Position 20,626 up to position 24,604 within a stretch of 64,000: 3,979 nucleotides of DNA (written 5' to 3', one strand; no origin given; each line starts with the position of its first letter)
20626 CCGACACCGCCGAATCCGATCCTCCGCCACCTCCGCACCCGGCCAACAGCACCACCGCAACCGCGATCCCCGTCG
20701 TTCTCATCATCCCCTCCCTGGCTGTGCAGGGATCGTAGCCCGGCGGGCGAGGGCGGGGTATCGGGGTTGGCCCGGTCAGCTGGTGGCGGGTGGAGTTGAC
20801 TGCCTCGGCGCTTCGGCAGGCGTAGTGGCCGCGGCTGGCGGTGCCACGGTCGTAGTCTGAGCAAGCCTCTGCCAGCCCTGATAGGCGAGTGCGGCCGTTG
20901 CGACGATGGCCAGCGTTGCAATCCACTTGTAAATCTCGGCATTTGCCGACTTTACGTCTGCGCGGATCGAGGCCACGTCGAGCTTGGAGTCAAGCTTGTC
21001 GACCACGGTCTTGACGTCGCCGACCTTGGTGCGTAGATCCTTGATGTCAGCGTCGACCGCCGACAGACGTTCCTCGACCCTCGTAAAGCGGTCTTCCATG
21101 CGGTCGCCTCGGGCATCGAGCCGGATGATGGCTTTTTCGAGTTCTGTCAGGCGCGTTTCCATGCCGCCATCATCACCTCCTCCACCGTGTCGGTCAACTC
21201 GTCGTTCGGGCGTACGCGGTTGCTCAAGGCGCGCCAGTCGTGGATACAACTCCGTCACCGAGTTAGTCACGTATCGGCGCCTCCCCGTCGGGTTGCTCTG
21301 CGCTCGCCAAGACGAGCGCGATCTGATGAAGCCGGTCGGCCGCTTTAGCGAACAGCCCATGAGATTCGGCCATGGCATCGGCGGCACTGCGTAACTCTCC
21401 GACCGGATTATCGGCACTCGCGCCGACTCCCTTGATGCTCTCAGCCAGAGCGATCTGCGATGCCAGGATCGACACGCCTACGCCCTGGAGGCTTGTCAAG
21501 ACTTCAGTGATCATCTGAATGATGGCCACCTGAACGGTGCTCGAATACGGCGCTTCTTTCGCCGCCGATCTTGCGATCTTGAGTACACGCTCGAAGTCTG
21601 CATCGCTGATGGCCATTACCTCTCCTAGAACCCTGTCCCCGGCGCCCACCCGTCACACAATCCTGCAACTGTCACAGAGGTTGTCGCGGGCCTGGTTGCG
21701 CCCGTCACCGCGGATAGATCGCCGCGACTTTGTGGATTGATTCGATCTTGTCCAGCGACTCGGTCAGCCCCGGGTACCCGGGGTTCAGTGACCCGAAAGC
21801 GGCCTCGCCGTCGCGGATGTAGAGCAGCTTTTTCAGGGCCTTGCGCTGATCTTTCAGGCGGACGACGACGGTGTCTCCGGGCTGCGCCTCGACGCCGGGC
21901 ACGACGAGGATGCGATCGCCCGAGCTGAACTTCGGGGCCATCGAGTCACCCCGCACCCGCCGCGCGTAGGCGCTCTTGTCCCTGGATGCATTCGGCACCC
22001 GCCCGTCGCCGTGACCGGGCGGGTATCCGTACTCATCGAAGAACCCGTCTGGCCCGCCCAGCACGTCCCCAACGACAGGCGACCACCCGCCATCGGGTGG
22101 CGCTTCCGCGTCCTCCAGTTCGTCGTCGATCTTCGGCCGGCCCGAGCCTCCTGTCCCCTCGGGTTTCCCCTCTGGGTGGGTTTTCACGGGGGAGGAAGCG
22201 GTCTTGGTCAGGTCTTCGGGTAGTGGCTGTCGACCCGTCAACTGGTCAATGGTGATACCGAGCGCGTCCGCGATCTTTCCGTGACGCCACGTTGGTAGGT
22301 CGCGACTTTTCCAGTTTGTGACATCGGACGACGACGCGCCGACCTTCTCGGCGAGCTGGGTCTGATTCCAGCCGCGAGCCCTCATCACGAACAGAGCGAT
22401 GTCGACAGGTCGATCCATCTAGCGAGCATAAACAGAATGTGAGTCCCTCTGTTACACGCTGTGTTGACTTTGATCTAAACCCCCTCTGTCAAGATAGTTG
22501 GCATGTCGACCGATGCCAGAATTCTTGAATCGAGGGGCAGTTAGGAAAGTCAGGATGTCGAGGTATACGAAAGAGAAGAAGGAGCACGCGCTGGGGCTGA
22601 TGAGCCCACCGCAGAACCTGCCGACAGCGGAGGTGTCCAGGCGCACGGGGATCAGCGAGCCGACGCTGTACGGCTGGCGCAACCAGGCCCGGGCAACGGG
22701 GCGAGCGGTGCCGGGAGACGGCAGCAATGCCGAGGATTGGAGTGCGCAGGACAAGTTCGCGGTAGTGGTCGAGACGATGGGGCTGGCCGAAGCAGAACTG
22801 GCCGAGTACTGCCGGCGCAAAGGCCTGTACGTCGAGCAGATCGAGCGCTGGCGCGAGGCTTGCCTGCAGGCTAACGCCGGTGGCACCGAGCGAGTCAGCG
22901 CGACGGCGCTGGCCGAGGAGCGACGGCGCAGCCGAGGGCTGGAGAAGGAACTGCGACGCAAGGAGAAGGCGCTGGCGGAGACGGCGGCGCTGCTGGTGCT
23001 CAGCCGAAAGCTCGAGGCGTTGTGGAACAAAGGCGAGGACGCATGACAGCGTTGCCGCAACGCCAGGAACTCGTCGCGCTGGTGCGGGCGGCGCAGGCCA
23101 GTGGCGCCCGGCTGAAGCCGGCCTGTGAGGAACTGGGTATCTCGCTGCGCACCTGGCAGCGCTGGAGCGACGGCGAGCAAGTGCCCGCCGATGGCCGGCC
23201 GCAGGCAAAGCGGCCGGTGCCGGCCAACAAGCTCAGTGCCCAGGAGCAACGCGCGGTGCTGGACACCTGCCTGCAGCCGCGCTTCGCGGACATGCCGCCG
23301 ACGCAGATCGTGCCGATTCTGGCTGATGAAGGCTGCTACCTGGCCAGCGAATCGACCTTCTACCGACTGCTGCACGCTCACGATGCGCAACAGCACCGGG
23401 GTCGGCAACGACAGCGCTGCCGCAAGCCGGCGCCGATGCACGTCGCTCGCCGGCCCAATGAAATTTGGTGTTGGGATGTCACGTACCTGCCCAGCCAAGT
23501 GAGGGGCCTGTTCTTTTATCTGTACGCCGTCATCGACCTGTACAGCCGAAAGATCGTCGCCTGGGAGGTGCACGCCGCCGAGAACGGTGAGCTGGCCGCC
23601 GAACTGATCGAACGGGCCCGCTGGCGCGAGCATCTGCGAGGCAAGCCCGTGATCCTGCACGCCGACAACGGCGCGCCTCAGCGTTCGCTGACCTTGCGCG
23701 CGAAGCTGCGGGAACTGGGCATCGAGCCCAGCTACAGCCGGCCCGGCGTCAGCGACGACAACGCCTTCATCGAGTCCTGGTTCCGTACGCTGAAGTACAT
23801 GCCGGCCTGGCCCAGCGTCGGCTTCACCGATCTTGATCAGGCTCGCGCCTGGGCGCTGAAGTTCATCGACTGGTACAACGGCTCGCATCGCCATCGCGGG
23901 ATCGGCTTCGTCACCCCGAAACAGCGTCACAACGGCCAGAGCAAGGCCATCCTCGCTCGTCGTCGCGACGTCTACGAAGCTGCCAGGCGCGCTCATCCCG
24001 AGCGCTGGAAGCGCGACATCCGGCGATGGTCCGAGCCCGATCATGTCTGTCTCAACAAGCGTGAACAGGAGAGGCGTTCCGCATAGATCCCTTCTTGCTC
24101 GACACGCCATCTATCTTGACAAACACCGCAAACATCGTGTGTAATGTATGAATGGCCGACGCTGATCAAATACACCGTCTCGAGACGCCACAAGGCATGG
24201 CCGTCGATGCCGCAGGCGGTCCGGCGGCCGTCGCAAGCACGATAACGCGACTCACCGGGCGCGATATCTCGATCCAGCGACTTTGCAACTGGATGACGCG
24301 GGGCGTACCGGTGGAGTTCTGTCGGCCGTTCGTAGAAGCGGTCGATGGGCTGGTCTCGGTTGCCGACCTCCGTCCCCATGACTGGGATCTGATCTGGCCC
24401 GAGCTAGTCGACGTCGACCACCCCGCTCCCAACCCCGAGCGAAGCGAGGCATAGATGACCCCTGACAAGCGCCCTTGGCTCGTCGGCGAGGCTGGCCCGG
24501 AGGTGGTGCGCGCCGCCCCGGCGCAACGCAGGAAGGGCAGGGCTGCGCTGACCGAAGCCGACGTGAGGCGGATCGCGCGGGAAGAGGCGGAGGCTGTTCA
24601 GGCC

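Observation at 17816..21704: Four-gene cargo cassette in the rexAB-equivalent slot between the repressor gene and the PL-like promoter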

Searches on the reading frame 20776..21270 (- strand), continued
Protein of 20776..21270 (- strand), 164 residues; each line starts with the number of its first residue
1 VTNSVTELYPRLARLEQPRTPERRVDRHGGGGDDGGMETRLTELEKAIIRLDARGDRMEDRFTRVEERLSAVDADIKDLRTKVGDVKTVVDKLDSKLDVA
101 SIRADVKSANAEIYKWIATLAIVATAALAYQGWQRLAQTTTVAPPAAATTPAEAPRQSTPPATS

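Call 106: search_protein_families(library=pfam, proteins=[L188:4147-5100:+, L190:4330-5466:+, L193:4049-5005:+, L194:2669-3775:+, L189:4786-5484:+, L191:4746-5483:+, L192:4414-5133:+, L193:5002-5514:+], max_evalue=0.001)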
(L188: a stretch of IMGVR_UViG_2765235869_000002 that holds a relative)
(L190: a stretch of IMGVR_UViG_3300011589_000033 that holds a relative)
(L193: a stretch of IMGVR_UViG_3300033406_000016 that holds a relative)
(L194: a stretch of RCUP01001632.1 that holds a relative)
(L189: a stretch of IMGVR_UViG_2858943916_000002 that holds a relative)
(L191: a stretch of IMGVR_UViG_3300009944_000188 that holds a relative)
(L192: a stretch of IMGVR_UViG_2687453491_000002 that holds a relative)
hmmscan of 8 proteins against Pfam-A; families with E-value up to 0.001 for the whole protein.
L188:4147-5100:+ (317 aa): 3 families
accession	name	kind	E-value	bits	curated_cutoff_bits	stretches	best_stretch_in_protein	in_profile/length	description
PF00717.28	Peptidase_S24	-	1.9e-13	50.5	23.3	1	180-304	5-116/116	Peptidase S24-like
PF13443.12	HTH_26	-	1.2e-05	25.9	22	1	20-87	1-59/63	Cro/C1-type HTH DNA-binding domain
PF13560.12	HTH_31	-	0.00011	22.9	27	1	17-82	2-58/64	Helix-turn-helix domain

L190:4330-5466:+ (378 aa): 4 families
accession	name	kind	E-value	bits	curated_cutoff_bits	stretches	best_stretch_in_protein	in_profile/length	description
PF00717.28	Peptidase_S24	-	9.4e-15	54.8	23.3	1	238-361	5-116/116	Peptidase S24-like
PF01381.28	HTH_3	-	2.7e-12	47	23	1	26-79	1-55/55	Helix-turn-helix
PF12844.13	HTH_19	-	9.1e-10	38.7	30.2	1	25-84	3-63/64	Helix-turn-helix domain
PF13560.12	HTH_31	-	7.2e-09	36.3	27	1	24-75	4-57/64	Helix-turn-helix domain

L193:4049-5005:+ (318 aa): 1 family
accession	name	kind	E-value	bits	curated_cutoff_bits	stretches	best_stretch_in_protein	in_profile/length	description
PF13560.12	HTH_31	-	4.5e-05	24.1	27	1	18-71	2-57/64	Helix-turn-helix domain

L194:2669-3775:+ (368 aa): 1 family
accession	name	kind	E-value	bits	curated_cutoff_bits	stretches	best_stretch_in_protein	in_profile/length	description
PF00717.28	Peptidase_S24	-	2.4e-13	50.2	23.3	1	228-351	5-116/116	Peptidase S24-like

L189:4786-5484:+ (232 aa): 1 family
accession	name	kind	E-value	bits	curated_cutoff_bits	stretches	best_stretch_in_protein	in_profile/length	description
PF00717.28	Peptidase_S24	-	4.1e-16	59.1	23.3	1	132-223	29-115/116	Peptidase S24-like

L191:4746-5483:+ (245 aa): 1 family
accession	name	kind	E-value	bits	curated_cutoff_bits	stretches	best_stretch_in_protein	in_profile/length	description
PF00717.28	Peptidase_S24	-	3.2e-16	59.5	23.3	1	145-236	29-115/116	Peptidase S24-like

L192:4414-5133:+ (239 aa): 5 families
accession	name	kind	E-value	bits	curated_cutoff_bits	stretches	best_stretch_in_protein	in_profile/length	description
PF00717.28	Peptidase_S24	-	2.6e-15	56.6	23.3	1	113-231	9-115/116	Peptidase S24-like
PF01381.28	HTH_3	-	1.2e-13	51.3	23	1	7-61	1-55/55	Helix-turn-helix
PF13560.12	HTH_31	-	9.9e-07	29.4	27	1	8-59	7-59/64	Helix-turn-helix domain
PF12844.13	HTH_19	-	0.00012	22.3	30.2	1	7-65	4-62/64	Helix-turn-helix domain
PF04545.22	Sigma70_r4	-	0.0004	20.3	24.1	1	11-34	16-39/50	Sigma-70, region 4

L193:5002-5514:+ (170 aa): 1 family
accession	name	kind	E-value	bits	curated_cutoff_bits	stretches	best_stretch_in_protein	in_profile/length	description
PF00565.23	SNase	-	1.7e-23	83.5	21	1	55-155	1-106/107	Staphylococcal nuclease homologue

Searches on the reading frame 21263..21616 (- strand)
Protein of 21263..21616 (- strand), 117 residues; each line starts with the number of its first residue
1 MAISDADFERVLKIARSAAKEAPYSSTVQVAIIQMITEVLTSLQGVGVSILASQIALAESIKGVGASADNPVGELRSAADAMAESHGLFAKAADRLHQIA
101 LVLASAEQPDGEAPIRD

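Call 7: search_protein_families(library=pfam, proteins=[window:21263-21616:-], max_evalue=0.1)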
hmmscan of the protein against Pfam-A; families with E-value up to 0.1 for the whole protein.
window:21263-21616:- (117 aa): 0 families

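Call 8: search_protein_families(library=padloc, proteins=[window:21263-21616:-], max_evalue=0.1)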
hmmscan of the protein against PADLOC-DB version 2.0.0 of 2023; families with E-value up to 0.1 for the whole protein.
window:21263-21616:- (117 aa): 0 families

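Call 9: search_protein_families(library=phrogs, proteins=[window:21263-21616:-], max_evalue=0.01)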
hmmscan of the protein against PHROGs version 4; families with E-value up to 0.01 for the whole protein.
window:21263-21616:- (117 aa): 0 families

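Call 40: find_homologous_proteins(query=window:21263-21616:-, max_evalue=0.01)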
Query window:21263-21616:- (117 aa): 1 proteins with E <= 0.01 among 16 candidates.
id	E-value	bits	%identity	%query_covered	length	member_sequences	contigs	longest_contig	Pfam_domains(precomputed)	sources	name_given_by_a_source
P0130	1.3e-62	226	100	100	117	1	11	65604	-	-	-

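Call 90: search_protein_families(library=ncbifam, proteins=[window:21263-21616:-], max_evalue=0.001)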
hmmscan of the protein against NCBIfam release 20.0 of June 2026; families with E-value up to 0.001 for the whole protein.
window:21263-21616:- (117 aa): 0 families

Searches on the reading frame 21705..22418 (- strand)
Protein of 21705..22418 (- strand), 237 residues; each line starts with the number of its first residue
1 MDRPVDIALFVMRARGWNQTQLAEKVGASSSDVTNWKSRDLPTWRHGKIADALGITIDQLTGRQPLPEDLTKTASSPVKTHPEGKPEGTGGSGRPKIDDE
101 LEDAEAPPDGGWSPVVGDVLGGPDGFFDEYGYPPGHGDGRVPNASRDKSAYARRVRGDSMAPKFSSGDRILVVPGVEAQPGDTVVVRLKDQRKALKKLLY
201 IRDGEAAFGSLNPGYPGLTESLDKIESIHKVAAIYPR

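Call 7: search_protein_families(library=pfam, proteins=[window:21705-22418:-], max_evalue=0.1)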
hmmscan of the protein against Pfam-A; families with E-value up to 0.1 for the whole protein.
window:21705-22418:- (237 aa): 7 families
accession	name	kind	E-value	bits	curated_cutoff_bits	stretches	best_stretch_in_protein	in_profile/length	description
PF00717.28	Peptidase_S24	-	5.2e-14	52.4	23.3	1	144-220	29-103/116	Peptidase S24-like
PF13443.12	HTH_26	-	0.00012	22.7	22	1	11-64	5-61/63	Cro/C1-type HTH DNA-binding domain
PF07022.19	Phage_CI_repr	-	0.0015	19.2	22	1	12-62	7-59/65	Bacteriophage CI repressor helix-turn-helix domain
PF13384.12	HTH_23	-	0.015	15.6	24.6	0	11-39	12-40/50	Homeodomain-like domain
PF01381.28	HTH_3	-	0.019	15.4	23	0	14-29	7-22/55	Helix-turn-helix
PF06056.18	Terminase_5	-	0.065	13.6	20.3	0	15-40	12-37/58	Putative ATPase subunit of terminase (gpP-like)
PF02954.25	HTH_8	-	0.088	13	22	0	11-27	13-29/42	Bacterial regulatory protein, Fis family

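Call 8: search_protein_families(library=padloc, proteins=[window:21705-22418:-], max_evalue=0.1)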
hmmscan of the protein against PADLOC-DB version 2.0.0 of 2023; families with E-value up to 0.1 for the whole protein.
window:21705-22418:- (237 aa): 5 families
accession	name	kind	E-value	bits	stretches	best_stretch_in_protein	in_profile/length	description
PDLC04757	PDC-M64B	-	0.00043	18.3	1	11-38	37-64/128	-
PDLC04759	PDC-M64B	-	0.0069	14.4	1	11-38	34-61/135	-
PDLC03951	RmrA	-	0.013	12.5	1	13-56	18-63/400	-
PDLC03949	RmrA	-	0.016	12.1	1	14-65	13-66/363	-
PDLC04142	capH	-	0.017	14.2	1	13-68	16-73/103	capH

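Call 9: search_protein_families(library=phrogs, proteins=[window:21705-22418:-], max_evalue=0.01)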
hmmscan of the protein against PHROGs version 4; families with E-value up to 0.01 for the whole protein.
window:21705-22418:- (237 aa): 11 families
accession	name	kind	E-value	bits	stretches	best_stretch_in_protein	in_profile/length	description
phrog_4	-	transcription regulation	2.7e-26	93.5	1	12-236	144-337/400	transcriptional repressor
phrog_8558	-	unknown function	5.6e-10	40.5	1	148-228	18-101/114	-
phrog_8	-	transcription regulation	2e-07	31.8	1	13-69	86-144/346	transcriptional regulator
phrog_6201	-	transcription regulation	5.2e-07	30.6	1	150-224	28-101/121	CI-like repressor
phrog_3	-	transcription regulation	0.0002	22.3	1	12-69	97-154/430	transcriptional repressor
phrog_1373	-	transcription regulation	0.00094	20.2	1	8-58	68-120/166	transcriptional regulator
phrog_7241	-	transcription regulation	0.0025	18.9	1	12-61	70-121/122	transcriptional regulator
phrog_2328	-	transcription regulation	0.0026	18.5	1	11-67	23-82/128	transcriptional repressor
phrog_4779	-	transcription regulation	0.0034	18.9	1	10-56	9-55/98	transcriptional regulator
phrog_769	-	transcription regulation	0.0046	17.9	1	12-59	20-66/89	transcriptional repressor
phrog_811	-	DNA, RNA and nucleotide metabolism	0.0067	17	1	146-215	44-111/140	UmuD-like protein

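Call 31: find_related_loci(query=window:21705-22418:-, collection=viral_contigs, flank=9000)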
Query window:21705-22418:- (237 aa) in viral_contigs; peptide patterns used: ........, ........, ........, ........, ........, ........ (x = any residue, [..] = any of these).
53 stretches matched a pattern; 12 encode a relative of the query (tblastn E <= 1e-3); 12 distinct loci.
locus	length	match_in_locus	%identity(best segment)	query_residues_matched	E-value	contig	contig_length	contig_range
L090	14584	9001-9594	28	12-221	2e-12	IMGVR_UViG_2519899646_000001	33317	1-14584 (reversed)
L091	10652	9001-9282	34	136-230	4e-10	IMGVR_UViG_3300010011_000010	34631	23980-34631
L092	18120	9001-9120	60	148-187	3e-9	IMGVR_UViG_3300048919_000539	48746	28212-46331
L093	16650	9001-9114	55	148-185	1e-7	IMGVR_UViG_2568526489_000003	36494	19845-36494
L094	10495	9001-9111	57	149-185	1e-7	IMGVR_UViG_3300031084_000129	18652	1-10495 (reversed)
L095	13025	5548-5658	57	149-185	1e-7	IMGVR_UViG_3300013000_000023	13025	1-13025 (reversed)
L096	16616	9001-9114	55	148-185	1e-7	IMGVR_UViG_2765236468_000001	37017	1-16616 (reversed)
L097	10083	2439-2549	57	149-185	1e-7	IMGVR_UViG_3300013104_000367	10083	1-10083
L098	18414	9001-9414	31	16-185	2e-7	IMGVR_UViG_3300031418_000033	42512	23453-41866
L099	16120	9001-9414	31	16-185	2e-7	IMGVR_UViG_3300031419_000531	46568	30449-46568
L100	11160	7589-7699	57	149-185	5e-7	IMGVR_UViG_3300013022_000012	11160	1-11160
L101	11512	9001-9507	22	13-215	2e-5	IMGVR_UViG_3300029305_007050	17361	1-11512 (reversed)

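Call 91: find_encoding_contigs(protein=window:21705-22418:-, flank=8000, max_places=10)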
Protein window:21705-22418:- (237 aa): 11 contigs read that carry it; 5 places shown.
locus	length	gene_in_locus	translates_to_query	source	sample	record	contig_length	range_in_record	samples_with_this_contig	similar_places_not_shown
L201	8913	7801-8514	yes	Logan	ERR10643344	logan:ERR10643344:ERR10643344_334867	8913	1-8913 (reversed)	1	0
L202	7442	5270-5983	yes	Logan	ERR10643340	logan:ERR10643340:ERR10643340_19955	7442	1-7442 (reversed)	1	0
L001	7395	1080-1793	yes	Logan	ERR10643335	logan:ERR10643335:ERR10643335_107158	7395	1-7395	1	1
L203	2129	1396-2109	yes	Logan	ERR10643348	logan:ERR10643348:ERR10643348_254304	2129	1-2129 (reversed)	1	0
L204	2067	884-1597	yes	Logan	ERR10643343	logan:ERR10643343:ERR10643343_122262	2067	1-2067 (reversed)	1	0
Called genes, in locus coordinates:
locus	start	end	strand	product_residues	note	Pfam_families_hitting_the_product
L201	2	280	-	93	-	?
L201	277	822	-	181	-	-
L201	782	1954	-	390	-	-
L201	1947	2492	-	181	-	-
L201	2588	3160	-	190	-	-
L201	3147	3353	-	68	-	-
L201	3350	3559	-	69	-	-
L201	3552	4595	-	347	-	PF01385:OrfB_IS605, PF07282:Cas12f1-like_TNB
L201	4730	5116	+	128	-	-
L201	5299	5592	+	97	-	-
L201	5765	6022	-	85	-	PF15943:YdaS_toxin (weak)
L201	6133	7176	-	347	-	PF13565:HTH_32 (weak), PF00665:rve, PF13683:rve_3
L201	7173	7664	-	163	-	PF01527:HTH_Tnp_1 (weak)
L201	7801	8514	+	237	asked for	PF00717:Peptidase_S24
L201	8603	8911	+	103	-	?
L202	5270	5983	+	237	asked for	PF00717:Peptidase_S24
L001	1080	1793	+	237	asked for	PF00717:Peptidase_S24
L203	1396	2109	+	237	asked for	PF00717:Peptidase_S24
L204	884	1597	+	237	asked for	PF00717:Peptidase_S24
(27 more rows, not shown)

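Call 101: search_dna_similar(query=L092:9351-9773:+, collection=phages, mode=protein, max_rows=15, max_evalue=0.001)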
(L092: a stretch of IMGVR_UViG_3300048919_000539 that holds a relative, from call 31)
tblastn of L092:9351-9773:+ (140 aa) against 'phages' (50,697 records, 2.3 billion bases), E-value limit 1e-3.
No match.

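Call 106: search_protein_families(library=pfam, proteins=[L092:8656-9309:+], max_evalue=0.001)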
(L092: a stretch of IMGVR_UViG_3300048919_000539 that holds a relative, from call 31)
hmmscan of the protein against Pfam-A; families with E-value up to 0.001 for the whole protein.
L092:8656-9309:+ (217 aa): 4 families
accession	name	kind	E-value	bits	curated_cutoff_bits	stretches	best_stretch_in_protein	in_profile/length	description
PF00717.28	Peptidase_S24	-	4.7e-17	62.2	23.3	1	82-206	1-116/116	Peptidase S24-like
PF01381.28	HTH_3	-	3.4e-11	43.4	23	1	10-61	3-55/55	Helix-turn-helix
PF12844.13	HTH_19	-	1.2e-07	32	30.2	1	7-64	3-61/64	Helix-turn-helix domain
PF13560.12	HTH_31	-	4.4e-05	24.1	27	1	12-47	10-47/64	Helix-turn-helix domain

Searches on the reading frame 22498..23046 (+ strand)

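Call 90: search_protein_families(library=ncbifam, proteins=[window:22498-23046:+], max_evalue=0.001)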
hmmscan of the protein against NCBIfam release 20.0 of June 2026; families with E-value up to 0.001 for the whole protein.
window:22498-23046:+ (182 aa): 3 families
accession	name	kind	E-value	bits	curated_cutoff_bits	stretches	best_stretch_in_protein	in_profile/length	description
NF047595.1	IS66_ISRel24_TnpA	equivalog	5.5e-09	36.6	74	0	80-131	4-54/113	IS66-like element accessory protein TnpA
NF033516.0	transpos_IS3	equivalog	6.7e-09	35.5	160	1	90-158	6-74/369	IS3 family transposase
NF033577.2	transpos_IS481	equivalog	6.9e-05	22.5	224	0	39-81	12-54/284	IS481 family transposase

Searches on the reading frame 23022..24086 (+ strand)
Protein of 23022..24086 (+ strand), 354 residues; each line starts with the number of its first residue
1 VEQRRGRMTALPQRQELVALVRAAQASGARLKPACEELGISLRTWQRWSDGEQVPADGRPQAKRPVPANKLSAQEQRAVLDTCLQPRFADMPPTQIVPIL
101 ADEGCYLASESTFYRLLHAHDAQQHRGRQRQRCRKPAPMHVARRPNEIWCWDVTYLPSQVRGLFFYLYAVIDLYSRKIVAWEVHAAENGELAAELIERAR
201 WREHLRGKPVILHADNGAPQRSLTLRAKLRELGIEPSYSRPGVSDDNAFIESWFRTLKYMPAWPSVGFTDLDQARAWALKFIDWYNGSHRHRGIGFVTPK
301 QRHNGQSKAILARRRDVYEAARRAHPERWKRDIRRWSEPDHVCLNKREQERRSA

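Call 90: search_protein_families(library=ncbifam, proteins=[window:23022-24086:+], max_evalue=0.001)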
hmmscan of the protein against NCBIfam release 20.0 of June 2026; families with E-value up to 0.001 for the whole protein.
window:23022-24086:+ (354 aa): 5 families
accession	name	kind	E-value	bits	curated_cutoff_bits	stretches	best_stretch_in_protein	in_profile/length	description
NF033516.0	transpos_IS3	equivalog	6.3e-59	200.1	160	1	13-302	87-368/369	IS3 family transposase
NF033577.2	transpos_IS481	equivalog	1.4e-34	119.9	224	1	19-302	4-283/284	IS481 family transposase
NF033545.0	transpos_IS630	equivalog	1.8e-06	27.7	100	0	20-136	4-124/299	IS630 family transposase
NF006918.0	PRK09409.1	subfamily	1.4e-05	24.9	597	1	146-303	126-285/301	IS2 transposase TnpB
NF033587.1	transpos_IS6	equivalog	4.4e-05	23.3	125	1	135-286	57-199/202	IS6 family transposase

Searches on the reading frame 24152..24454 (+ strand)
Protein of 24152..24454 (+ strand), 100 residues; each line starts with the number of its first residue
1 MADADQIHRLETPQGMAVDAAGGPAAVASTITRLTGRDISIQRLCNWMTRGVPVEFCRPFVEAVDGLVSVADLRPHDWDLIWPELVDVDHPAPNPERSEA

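Call 71: search_protein_families(library=pfam, proteins=[window:24152-24454:+], max_evalue=0.001)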
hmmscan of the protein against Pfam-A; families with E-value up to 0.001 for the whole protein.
window:24152-24454:+ (100 aa): 1 family
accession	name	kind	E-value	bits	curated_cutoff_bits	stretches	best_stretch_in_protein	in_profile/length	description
PF15943.11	YdaS_toxin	-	1.2e-05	25.5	30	1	17-80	4-64/65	Bacterial toxin YdaS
